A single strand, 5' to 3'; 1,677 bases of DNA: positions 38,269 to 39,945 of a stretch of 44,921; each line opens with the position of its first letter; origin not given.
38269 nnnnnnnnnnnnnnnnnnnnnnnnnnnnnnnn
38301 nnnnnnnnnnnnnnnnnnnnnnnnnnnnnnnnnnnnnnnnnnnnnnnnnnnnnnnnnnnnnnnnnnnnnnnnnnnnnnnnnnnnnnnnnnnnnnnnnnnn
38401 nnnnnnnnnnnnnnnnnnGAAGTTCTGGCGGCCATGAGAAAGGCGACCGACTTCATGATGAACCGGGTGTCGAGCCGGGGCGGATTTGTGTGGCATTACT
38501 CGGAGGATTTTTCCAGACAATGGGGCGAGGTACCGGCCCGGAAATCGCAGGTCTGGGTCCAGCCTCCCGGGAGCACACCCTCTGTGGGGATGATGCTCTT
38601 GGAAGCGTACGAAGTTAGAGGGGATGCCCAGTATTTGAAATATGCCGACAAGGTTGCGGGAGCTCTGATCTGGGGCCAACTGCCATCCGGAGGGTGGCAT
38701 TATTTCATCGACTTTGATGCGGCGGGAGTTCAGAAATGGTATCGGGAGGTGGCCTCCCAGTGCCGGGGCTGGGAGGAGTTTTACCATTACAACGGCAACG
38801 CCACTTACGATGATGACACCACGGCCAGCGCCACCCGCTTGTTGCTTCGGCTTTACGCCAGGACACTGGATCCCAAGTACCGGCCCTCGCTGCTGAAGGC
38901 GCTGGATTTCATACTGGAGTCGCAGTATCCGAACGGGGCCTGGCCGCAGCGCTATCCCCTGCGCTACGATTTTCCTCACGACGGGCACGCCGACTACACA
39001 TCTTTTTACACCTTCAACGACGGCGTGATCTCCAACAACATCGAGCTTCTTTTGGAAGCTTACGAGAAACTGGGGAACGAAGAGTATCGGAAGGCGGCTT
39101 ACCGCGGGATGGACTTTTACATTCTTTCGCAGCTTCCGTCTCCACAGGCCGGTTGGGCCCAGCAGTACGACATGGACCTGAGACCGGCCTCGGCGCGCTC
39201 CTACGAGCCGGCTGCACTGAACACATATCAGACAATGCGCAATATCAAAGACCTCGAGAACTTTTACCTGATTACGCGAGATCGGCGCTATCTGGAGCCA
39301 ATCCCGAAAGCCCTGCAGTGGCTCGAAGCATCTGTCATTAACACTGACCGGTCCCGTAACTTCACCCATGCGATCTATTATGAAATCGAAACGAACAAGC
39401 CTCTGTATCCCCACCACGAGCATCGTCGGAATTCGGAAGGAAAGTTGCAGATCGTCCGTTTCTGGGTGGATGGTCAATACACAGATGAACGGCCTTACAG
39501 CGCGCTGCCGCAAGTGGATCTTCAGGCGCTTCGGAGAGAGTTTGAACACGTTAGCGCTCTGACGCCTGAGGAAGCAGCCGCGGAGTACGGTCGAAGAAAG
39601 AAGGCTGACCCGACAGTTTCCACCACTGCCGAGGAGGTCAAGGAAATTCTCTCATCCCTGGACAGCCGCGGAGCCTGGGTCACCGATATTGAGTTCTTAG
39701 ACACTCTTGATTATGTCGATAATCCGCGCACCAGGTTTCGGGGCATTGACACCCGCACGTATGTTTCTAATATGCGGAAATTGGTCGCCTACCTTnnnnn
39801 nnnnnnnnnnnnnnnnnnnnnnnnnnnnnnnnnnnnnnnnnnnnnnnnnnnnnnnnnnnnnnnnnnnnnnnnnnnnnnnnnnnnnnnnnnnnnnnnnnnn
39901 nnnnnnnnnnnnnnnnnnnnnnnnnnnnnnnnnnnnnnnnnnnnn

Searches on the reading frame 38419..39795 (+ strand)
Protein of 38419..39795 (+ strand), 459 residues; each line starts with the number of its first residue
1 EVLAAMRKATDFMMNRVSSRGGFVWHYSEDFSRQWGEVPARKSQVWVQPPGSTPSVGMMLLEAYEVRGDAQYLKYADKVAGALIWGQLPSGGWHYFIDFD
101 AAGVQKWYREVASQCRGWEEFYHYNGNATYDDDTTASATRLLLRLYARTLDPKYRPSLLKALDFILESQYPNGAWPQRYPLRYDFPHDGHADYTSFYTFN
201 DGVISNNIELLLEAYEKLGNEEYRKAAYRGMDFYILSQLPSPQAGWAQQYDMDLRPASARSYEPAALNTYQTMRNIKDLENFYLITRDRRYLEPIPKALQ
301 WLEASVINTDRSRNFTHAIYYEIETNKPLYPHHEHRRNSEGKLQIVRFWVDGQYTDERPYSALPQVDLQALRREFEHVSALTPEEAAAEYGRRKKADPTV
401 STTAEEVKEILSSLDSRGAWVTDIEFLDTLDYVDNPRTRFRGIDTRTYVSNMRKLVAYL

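Call 72: predict_structure(alignment_id=A3)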
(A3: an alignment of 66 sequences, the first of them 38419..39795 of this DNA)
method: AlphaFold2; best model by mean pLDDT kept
length: 459 residues; sequences in the alignment: 66
mean_pLDDT: 94.7   pTM: 0.94
mean pLDDT of the five models: 94.7, 94.4, 93.9, 93.9, 93.2
residues with pLDDT >= 90: 401; 70-90: 50; 50-70: 7; < 50: 1
segments of 3 or more residues with pLDDT < 50: none
pLDDT, mean of each block of 10 residues (from residue 1): 97 98 97 95 95 96 95 99 98 97 94 87 90 97 98 99 99 96 81 92 97 98 99 98 97 94 94 99 98 99 96 92 97 93 92 74 90 99 98 80 95 98 94 91 98 95
secondary structure, 60 per line:
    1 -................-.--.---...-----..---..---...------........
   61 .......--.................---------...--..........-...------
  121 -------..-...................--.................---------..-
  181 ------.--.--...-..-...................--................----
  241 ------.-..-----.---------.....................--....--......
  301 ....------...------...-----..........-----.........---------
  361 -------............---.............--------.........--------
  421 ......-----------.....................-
elements in order: H2-17 E26-28 E44-46 H53-67 H70-86 E96-98 H101-110 H131-149 H152-168 H200-218 H221-236 E266-268 H269-286 H289-292 H295-304 E320-322 E328-337 E343-351 H368-379 H383-395 H404-412 E421-426 E438-444 H445-458

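Call 74: fold_search(model_id=the predicted structure, library=pdb)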
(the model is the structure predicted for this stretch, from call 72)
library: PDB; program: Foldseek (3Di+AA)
matches with E <= 10: 861; with E <= 0.001: 133
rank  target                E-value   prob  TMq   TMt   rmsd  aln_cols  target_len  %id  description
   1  1r76                  6.7e-11  1.00  0.48  0.56  11.4       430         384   20  Structure of a pectate lyase from Azospirillum irakense (released 2004-06-01)
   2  1gxo_A                1.2e-09  1.00  0.40  0.55   7.9       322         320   18  Mutant D189A of Family 10 polysaccharide lyase from Cellvibrio cellulosa in complex with trigalaturonic acid (released 2002-10-04)
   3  1gxn                  1.7e-09  1.00  0.38  0.53   5.8       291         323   19  Family 10 polysaccharide lyase from Cellvibrio cellulosa (released 2002-10-04)
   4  1gxm_B                5.7e-09  1.00  0.39  0.52  10.0       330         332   17  Family 10 polysaccharide lyase from Cellvibrio cellulosa (released 2002-10-04)
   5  1gxm_A                1.2e-08  1.00  0.39  0.55   5.3       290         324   20  Family 10 polysaccharide lyase from Cellvibrio cellulosa (released 2002-10-04)
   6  4z4l                  5.1e-07  1.00  0.29  0.33  12.9       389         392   10  Crystal Structure of cellobiose 2-epimerase from Caldicellulosiruptor saccharolyticus DSM 8903 (released 2016-04-13)
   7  8h1n                  5.7e-07  1.00  0.30  0.32  12.4       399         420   11  Crystal structure of glucose-2-epimerase mutant_D254A in complex with D-Glucitol from Runella slithyformis Runsl_4512 (released 2023-07-12)
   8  5zhb_A                7.3e-07  1.00  0.29  0.33  12.7       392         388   10  Structure of Cellobiose 2-Epimerase from Bacillus thermoamylovorans B4167 (released 2019-06-19)
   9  8wbu                  8.9e-07  1.00  0.28  0.32  13.9       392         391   10  The crystal structure of circular mannose with mutant H247F of the cellobiose 2-epimerase from Caldicellulosiruptor sacc (released 2023-10-25)
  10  8h1l_C                9.9e-07  1.00  0.30  0.32  12.5       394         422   12  Crystal structure of glucose-2-epimerase in complex with D-Glucitol from Runella slithyformis Runsl_4512 (released 2023-07-12)
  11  7d5g_A                9.9e-07  1.00  0.30  0.34  13.0       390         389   11  Crystal structure of the CsCE with ligand to have a insight into the catalytic mechanism (released 2021-12-01)
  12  6shd_A                1.1e-06  1.00  0.38  0.49  11.3       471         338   12  Structure of the GH76A alpha-1,6-mannanase from Salegentibacter sp. HEL1_6 (released 2020-08-26)
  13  4z4j                  1.1e-06  1.00  0.46  0.52   9.0       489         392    9  Crystal Structure of cellobiose 2-epimerase from Caldicellulosiruptor saccharolyticus DSM 8903 (released 2016-04-13)
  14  8h1l_B                1.2e-06  1.00  0.30  0.32  12.9       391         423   12  Crystal structure of glucose-2-epimerase in complex with D-Glucitol from Runella slithyformis Runsl_4512 (released 2023-07-12)
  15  5zhb_B                1.3e-06  1.00  0.29  0.33  13.3       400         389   10  Structure of Cellobiose 2-Epimerase from Bacillus thermoamylovorans B4167 (released 2019-06-19)
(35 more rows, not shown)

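Call 81: search_solved_structures(query=A3, max_evalue=0.001, show_alignments=3)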
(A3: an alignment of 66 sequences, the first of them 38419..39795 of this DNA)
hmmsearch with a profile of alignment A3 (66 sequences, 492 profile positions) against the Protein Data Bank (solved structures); distinct sequences matched with E-value up to 0.001: 6.
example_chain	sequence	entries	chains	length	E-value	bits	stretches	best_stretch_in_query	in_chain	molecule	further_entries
1r76_A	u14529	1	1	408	2.6e-22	82.3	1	105-394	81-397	pectate lyase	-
1gxm_A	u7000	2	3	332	2.2e-17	66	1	159-312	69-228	PECTATE LYASE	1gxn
1gxo_A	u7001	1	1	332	2.3e-16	62.6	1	160-312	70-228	PECTATE LYASE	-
7d5g_A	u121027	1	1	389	0.00019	23.4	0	238-379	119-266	Cellobiose 2-epimerase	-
4z4j_A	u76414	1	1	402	0.00022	23.1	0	238-379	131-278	Cellobiose 2-epimerase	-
8wbu_A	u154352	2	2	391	0.00036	22.4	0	238-372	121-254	Cellobiose 2-epimerase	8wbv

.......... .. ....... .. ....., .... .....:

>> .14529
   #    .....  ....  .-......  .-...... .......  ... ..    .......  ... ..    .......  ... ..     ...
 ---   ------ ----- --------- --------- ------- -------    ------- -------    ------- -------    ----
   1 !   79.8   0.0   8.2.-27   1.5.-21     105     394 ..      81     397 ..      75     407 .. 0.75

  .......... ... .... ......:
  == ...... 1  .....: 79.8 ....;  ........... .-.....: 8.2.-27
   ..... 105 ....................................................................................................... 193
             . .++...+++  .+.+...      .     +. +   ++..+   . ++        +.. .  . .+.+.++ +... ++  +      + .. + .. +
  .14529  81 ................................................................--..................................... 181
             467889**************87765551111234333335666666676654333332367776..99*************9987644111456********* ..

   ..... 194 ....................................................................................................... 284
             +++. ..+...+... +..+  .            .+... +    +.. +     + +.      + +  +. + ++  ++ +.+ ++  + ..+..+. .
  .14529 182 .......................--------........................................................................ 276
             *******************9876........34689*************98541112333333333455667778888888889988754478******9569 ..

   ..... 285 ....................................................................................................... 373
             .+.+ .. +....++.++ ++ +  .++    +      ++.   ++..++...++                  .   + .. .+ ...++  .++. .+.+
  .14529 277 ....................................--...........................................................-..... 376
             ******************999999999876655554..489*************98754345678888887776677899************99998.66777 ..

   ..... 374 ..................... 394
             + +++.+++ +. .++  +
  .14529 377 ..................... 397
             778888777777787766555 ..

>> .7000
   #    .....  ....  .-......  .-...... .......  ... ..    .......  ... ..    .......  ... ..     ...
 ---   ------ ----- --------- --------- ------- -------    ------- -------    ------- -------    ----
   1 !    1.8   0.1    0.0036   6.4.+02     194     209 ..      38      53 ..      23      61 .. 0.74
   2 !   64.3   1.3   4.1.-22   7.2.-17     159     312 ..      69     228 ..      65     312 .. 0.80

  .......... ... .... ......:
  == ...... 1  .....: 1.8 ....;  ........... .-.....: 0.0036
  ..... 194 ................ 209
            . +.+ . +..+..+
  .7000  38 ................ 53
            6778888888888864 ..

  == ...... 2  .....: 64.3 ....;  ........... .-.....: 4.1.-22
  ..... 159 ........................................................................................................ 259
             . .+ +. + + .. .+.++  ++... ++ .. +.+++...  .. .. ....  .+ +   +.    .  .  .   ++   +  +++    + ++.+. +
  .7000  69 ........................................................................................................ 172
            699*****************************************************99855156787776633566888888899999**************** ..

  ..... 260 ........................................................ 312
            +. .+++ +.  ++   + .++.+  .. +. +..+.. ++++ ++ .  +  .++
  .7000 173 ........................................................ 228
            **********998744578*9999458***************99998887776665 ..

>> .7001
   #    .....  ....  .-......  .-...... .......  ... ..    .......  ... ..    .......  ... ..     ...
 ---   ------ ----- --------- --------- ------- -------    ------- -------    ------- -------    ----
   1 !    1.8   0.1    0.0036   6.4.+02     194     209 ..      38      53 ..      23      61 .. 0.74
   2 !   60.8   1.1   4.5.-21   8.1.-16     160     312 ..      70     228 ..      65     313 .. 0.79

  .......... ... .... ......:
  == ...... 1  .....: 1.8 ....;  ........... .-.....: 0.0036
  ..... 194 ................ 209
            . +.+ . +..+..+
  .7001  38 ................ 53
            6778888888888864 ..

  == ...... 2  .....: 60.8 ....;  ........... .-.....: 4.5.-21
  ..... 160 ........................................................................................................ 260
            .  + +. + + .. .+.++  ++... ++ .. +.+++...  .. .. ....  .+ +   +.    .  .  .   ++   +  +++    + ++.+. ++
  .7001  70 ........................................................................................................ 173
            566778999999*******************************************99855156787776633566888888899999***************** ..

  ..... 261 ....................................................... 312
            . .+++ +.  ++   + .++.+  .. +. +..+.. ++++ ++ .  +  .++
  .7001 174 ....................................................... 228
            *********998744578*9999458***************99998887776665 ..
